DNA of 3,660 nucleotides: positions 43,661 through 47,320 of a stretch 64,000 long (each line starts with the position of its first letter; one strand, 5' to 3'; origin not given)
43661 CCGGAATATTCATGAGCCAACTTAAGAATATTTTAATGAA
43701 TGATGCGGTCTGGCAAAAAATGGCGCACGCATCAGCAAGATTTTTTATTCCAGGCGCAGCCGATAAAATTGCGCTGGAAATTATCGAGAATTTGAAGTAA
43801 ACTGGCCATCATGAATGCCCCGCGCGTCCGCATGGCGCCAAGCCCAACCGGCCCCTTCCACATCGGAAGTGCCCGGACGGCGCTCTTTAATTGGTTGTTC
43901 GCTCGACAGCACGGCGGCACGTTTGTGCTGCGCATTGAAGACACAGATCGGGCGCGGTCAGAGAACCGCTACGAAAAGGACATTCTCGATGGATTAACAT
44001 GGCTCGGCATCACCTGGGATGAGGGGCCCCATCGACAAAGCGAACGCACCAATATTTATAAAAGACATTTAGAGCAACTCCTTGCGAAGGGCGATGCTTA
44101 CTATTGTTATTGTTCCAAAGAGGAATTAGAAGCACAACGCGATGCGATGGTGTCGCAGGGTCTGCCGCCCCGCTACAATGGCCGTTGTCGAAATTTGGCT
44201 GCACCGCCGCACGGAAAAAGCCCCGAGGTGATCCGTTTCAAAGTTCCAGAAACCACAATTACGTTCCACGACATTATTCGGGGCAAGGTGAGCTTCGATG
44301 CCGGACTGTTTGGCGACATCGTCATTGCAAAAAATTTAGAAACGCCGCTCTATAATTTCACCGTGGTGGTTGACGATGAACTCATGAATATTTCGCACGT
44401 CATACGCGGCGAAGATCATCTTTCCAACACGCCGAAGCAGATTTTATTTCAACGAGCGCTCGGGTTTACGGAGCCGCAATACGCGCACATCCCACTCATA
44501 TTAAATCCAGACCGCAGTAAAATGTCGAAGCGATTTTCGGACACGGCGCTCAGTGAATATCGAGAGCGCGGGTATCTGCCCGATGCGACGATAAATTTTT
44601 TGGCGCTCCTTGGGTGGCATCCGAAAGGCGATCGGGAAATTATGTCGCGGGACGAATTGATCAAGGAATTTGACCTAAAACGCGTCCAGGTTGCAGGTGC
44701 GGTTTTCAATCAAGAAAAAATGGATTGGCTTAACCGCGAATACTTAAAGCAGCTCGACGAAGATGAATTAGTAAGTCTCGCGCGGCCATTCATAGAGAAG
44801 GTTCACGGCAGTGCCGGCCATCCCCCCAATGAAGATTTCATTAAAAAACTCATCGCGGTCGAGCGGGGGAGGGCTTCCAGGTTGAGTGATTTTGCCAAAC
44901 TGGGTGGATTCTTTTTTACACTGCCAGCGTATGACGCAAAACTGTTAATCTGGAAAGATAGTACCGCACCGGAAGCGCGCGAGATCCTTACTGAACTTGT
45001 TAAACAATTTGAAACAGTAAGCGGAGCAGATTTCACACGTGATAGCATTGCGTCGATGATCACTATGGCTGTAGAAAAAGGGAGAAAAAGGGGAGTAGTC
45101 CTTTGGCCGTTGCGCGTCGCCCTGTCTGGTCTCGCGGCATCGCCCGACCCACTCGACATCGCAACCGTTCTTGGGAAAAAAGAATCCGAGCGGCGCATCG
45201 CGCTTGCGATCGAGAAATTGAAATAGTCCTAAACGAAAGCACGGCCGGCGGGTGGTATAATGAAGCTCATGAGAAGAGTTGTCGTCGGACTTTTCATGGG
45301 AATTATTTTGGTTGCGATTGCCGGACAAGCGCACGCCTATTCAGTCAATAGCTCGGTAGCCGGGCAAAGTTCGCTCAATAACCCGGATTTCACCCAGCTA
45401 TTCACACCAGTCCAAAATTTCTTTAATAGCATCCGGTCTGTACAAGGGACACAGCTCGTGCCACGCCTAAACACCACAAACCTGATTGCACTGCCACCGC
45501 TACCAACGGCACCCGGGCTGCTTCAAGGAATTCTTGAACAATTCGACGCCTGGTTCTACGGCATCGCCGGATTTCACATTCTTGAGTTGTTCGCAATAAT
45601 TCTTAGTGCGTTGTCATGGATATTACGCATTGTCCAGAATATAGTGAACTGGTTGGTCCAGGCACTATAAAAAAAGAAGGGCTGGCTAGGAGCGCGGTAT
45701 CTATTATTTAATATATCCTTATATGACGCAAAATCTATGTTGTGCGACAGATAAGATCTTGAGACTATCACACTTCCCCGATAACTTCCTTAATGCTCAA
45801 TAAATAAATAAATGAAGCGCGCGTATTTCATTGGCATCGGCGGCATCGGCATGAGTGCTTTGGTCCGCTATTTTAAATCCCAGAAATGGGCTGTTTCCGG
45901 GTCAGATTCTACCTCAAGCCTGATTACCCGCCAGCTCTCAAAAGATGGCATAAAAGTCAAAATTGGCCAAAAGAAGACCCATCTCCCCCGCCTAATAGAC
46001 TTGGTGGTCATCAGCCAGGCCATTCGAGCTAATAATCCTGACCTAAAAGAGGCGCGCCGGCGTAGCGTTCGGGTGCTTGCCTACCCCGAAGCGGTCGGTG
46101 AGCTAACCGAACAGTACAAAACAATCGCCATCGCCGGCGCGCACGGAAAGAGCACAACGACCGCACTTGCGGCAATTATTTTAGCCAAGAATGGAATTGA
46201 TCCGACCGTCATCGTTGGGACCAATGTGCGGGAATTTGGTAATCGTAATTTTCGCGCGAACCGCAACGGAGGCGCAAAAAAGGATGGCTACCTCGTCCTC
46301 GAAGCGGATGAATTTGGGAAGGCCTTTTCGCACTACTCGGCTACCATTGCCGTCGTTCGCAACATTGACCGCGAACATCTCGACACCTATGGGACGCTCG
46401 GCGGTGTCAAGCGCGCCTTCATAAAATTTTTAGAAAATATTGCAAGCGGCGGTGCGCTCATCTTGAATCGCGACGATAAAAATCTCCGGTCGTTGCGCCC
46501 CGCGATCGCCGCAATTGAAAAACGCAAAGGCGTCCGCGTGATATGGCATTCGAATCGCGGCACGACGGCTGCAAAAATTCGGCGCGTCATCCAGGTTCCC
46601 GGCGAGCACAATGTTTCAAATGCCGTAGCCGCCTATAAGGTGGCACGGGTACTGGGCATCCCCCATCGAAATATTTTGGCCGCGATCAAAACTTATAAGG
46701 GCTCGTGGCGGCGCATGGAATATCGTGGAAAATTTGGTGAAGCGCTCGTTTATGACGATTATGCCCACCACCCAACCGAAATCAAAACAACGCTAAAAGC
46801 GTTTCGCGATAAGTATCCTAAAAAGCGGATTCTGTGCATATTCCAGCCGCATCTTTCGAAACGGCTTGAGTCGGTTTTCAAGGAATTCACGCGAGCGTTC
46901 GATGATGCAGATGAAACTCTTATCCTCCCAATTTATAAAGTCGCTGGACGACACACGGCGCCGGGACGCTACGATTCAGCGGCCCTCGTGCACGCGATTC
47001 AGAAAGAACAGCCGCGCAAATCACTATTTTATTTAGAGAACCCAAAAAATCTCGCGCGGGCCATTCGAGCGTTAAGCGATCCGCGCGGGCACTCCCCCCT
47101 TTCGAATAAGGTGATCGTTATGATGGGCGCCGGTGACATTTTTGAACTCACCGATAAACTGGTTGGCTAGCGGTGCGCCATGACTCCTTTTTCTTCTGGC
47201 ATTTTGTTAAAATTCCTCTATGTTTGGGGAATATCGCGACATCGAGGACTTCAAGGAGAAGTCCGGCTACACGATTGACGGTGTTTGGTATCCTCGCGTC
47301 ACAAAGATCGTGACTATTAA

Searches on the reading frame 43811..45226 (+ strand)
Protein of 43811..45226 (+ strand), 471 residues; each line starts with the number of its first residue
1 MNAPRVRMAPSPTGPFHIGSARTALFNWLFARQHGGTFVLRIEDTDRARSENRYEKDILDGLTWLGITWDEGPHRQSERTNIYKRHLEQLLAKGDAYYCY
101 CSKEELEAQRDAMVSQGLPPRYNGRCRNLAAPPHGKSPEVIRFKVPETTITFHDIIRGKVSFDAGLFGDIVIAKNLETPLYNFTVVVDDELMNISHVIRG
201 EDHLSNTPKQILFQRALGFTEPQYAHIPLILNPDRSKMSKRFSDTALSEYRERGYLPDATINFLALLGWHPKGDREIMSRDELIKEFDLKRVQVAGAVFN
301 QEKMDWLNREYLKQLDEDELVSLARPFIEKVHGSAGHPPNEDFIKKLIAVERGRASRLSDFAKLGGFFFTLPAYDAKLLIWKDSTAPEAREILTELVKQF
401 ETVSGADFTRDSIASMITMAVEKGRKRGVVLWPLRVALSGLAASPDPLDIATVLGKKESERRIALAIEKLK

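Call 67: search_protein_families(library=pfam, proteins=[window:43811-45226:+], max_evalue=0.00001)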
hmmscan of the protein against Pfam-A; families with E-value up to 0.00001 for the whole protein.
window:43811-45226:+ (471 aa): 2 families
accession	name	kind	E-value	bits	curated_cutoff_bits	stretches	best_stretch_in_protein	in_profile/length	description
PF00749.27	tRNA-synt_1c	-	4.4e-99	331.8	23.4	1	5-306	3-314/314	tRNA synthetases class I (E and Q), catalytic domain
PF19269.4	Anticodon_2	-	1.8e-27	96.9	23.6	1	319-467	1-141/141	Anticodon binding domain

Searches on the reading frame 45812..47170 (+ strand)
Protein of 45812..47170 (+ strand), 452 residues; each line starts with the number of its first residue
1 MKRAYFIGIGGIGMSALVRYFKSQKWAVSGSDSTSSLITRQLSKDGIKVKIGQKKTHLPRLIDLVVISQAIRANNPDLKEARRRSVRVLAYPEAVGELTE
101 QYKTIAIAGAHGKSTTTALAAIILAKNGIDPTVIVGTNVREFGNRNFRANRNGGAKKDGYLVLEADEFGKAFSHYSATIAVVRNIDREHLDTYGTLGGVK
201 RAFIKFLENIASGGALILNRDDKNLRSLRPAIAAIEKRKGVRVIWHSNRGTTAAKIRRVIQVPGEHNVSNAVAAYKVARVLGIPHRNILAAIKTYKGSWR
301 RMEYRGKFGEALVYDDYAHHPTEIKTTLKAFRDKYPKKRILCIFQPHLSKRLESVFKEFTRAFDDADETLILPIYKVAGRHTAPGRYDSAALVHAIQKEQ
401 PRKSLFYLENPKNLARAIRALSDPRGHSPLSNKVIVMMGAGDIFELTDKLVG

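Call 67: search_protein_families(library=pfam, proteins=[window:45812-47170:+], max_evalue=0.00001)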
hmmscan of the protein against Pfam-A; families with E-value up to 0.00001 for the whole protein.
window:45812-47170:+ (452 aa): 3 families
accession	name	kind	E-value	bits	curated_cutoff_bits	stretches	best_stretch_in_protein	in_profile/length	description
PF01225.30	Mur_ligase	-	6.2e-20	71.8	21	1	5-102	3-94/95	Mur ligase family, catalytic domain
PF08245.18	Mur_ligase_M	-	1.5e-18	68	24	1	107-277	1-199/200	Mur ligase middle domain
PF02875.26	Mur_ligase_C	-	3.5e-18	67.1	28.4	1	300-441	1-127/127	Mur ligase, glutamate ligase domain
